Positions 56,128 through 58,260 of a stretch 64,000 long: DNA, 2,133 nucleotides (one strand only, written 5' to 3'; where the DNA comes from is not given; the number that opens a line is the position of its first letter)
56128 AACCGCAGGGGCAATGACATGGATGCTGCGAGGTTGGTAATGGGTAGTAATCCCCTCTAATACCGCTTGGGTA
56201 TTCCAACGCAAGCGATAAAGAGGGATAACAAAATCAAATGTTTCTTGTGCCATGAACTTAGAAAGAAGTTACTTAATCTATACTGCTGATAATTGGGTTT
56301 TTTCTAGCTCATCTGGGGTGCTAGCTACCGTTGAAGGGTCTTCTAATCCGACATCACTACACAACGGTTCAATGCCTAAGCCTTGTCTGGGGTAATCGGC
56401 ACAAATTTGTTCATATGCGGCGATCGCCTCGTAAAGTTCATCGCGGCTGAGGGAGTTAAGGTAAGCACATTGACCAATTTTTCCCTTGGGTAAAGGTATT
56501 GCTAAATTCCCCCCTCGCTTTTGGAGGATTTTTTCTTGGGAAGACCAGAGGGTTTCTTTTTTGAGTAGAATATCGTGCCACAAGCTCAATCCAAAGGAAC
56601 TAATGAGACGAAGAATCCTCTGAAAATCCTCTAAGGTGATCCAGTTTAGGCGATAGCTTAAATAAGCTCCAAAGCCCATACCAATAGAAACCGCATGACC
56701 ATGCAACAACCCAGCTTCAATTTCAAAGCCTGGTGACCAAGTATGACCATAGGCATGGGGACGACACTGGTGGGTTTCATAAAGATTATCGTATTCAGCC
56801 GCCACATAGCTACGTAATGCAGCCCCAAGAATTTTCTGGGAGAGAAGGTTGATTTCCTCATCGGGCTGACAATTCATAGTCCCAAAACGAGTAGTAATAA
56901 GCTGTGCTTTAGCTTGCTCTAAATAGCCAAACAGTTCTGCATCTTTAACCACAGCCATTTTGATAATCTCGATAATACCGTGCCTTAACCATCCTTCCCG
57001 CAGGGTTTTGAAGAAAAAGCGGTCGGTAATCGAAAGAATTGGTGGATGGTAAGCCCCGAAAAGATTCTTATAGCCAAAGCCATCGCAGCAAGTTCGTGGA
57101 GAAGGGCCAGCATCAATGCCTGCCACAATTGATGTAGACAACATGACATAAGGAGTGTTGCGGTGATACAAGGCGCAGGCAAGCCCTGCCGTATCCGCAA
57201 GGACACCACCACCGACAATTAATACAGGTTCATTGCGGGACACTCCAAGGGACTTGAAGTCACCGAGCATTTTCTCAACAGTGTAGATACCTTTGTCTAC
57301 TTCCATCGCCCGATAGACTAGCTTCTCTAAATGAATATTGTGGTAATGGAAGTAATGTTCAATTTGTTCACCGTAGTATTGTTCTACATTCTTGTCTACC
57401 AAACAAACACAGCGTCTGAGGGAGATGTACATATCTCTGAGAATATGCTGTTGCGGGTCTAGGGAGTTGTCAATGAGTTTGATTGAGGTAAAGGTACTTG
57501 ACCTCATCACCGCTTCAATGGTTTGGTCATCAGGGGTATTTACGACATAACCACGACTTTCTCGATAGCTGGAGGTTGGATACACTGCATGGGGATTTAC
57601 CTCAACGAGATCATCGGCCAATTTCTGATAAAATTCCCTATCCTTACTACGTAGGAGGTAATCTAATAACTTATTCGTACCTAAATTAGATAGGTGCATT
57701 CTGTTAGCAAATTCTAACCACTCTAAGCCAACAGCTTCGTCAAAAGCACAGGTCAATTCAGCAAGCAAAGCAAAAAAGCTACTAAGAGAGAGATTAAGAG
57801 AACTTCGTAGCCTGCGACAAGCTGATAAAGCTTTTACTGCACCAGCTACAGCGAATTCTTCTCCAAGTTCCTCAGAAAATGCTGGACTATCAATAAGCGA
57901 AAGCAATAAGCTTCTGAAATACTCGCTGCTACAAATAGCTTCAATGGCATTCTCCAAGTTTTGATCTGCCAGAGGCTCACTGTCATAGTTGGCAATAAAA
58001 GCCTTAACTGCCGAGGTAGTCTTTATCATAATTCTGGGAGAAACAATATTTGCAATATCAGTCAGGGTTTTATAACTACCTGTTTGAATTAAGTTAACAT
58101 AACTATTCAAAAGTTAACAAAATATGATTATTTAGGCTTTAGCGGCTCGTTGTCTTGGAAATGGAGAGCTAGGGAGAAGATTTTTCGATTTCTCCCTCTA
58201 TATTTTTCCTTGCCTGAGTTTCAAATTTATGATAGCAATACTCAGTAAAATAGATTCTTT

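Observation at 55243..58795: Orphan HD-phosphohydrolase / extended DHQS-like cyclase / DxD-protein operon: candidate undescribed cyclitol pathway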

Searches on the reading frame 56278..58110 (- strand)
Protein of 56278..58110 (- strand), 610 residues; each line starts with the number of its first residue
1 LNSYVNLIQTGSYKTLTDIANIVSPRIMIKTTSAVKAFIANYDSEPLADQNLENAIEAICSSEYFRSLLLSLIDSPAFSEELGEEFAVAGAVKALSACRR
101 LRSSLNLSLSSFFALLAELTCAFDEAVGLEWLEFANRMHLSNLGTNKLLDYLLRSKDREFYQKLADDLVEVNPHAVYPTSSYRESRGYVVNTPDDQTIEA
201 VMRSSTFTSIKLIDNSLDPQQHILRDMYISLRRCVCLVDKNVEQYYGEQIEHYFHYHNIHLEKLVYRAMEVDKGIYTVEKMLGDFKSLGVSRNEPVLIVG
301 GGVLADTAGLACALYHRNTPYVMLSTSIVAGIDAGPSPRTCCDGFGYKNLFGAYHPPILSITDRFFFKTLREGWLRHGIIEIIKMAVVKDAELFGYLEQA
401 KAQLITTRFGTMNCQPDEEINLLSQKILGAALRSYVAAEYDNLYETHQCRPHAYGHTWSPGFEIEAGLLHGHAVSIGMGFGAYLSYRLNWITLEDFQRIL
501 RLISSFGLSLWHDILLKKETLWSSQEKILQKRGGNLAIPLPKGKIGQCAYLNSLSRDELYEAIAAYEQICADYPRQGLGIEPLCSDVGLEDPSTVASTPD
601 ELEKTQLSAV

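Call 3: search_protein_families(library=pfam, proteins=[window:56278-58110:-], max_evalue=0.1)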
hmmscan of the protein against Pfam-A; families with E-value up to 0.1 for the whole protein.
window:56278-58110:- (610 aa): 3 families
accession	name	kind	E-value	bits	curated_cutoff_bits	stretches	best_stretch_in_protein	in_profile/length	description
PF01761.26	DHQ_synthase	-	1.8e-16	60.3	24.2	1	267-372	5-110/115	3-dehydroquinate synthase N-terminal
PF24621.2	DHQS_C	-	3.4e-16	59.9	27.6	1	378-515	1-129/144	3-dehydroquinate synthase C-terminal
PF13685.12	Fe-ADH_2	-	0.0015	19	28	1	221-328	11-108/149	Iron-containing alcohol dehydrogenase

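Call 4: search_protein_families(library=ncbifam, proteins=[window:56278-58110:-], max_evalue=0.1)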
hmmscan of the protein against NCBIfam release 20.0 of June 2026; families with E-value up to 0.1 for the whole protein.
window:56278-58110:- (610 aa): 5 families
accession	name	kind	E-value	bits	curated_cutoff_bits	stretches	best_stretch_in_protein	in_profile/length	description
NF004852.0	PRK06203.1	equivalog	1.8e-42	145.7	333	1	230-568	51-393/407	3-dehydroquinate synthase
TIGR01357.1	aroB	equivalog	9.1e-38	130.3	305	1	221-559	14-339/344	3-dehydroquinate synthase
TIGR04425.1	P_lya_rel_AroB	hypoth_equivalog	1.2e-24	87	400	1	233-508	28-287/348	AroB-related putative sugar phosphate phospholyase (cyclizing)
NF010627.0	PRK14021.1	equivalog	4.7e-17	61.6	565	1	260-514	237-491/542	bifunctional shikimate kinase/3-dehydroquinate synthase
NF010556.0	PRK13951.1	equivalog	4.5e-16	58.8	560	1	259-506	204-437/492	bifunctional shikimate kinase AroK/3-dehydroquinate synthase AroB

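Call 5: search_solved_structures(query=window:56278-58110:-, max_evalue=0.01, show_alignments=2)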
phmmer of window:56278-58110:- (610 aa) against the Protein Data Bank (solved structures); distinct sequences matched with E-value up to 0.01: 16.
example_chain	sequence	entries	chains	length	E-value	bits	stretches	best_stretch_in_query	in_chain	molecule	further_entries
5tpr_A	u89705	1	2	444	2.1e-74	254.1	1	212-581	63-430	3-dehydroquinate synthase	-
4p53_A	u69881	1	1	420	1.7e-47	165.4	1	215-564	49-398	Cyclase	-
3clh_A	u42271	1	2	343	4.7e-25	91.2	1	265-543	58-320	3-dehydroquinate synthase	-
3zok_A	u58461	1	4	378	1.6e-20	76.2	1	228-566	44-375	3-DEHYDROQUINATE SYNTHASE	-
5eks_A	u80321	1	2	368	1.2e-19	73.4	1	274-510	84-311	3-dehydroquinate synthase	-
6lk2_A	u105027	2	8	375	2.2e-18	69.2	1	232-541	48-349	3-dehydroquinate synthase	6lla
5hvn_A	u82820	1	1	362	8.6e-18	67.2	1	221-535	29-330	3-dehydroquinate synthase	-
1dqs_A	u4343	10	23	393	3.7e-16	61.8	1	291-510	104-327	PROTEIN (3-DEHYDROQUINATE SYNTHASE) | 3-DEHYDROQUINATE SYNTHASE | Pentafunctional AROM polypeptide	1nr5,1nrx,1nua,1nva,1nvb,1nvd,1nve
6c5c_A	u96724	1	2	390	1.2e-15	60.2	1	287-510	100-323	3-dehydroquinate synthase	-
3qbd_A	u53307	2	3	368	9e-15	57.3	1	286-513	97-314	3-dehydroquinate synthase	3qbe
7u5s_A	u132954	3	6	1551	1.7e-14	56.3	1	287-510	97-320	Pentafunctional AROM polypeptide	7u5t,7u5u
3okf_A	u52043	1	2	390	2e-14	56.1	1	285-508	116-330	3-dehydroquinate synthase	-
1xag_A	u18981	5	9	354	2.4e-14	55.8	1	234-510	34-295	3-dehydroquinate synthase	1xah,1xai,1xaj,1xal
6hqv_A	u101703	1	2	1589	3.7e-14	55.2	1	289-514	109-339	Pentafunctional AROM polypeptide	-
2d2x_A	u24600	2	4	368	9.6e-14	53.9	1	257-517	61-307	2-deoxy-scyllo-inosose synthase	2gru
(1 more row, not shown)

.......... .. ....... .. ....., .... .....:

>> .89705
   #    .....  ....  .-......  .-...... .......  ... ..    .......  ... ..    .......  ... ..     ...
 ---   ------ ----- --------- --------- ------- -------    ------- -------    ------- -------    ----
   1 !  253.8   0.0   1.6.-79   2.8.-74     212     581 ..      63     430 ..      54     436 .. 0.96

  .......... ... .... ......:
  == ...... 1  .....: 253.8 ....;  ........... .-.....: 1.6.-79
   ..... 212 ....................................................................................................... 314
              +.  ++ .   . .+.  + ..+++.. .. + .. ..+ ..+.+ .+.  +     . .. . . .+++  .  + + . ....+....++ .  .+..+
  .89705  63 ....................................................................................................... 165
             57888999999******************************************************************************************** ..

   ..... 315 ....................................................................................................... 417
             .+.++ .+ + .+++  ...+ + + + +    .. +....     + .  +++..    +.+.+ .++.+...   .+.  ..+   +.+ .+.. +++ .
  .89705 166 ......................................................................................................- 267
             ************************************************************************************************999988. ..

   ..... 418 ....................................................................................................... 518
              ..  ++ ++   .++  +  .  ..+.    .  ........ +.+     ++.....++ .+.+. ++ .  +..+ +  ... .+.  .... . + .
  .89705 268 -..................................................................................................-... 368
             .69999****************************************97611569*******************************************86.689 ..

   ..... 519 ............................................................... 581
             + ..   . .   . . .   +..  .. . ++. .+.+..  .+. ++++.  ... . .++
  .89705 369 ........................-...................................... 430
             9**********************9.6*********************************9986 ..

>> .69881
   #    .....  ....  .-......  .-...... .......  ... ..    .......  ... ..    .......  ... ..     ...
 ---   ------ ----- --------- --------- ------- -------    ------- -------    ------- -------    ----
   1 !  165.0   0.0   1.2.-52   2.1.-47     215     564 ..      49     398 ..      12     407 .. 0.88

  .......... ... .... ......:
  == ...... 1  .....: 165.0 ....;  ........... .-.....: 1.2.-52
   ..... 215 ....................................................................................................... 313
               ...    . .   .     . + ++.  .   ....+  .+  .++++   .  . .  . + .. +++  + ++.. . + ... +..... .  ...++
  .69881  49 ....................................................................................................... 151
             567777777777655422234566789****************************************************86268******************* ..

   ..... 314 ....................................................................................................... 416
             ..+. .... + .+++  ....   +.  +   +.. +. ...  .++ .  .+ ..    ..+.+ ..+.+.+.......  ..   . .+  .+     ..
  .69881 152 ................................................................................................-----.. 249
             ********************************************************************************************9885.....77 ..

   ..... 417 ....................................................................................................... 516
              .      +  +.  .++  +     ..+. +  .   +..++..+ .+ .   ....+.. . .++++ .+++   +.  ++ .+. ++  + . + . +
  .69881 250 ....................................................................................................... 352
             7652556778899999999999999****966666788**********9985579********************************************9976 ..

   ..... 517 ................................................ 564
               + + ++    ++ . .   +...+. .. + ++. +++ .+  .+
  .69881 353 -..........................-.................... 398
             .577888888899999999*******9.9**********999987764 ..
